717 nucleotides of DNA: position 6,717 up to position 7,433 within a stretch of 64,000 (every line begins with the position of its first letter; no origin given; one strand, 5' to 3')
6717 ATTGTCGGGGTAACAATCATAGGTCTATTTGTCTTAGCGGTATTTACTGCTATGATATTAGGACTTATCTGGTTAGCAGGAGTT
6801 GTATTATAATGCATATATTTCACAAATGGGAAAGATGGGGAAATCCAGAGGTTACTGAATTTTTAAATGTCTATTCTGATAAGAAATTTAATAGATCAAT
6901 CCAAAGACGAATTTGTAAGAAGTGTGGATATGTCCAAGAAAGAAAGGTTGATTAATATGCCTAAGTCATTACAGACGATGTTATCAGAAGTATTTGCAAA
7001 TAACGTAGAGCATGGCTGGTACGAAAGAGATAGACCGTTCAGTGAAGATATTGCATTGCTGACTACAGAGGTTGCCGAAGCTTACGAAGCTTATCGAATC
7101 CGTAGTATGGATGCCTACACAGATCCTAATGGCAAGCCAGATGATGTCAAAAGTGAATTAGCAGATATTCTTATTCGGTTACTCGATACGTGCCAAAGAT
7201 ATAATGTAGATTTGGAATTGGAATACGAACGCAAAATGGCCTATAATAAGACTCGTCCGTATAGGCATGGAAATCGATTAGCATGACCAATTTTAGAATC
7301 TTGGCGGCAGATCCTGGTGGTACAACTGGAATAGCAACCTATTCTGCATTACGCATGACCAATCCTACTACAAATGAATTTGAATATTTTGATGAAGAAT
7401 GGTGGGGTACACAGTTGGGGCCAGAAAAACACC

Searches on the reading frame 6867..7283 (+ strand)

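Call 55: search_protein_families(library=pfam, proteins=[window:6867-7283:+], max_evalue=0.01)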
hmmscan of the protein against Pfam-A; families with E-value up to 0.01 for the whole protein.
window:6867-7283:+ (139 aa): 1 family
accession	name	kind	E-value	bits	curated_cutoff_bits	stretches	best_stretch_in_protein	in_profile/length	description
PF03819.22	MazG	-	0.0061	17.2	22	0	63-117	8-56/74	MazG nucleotide pyrophosphohydrolase domain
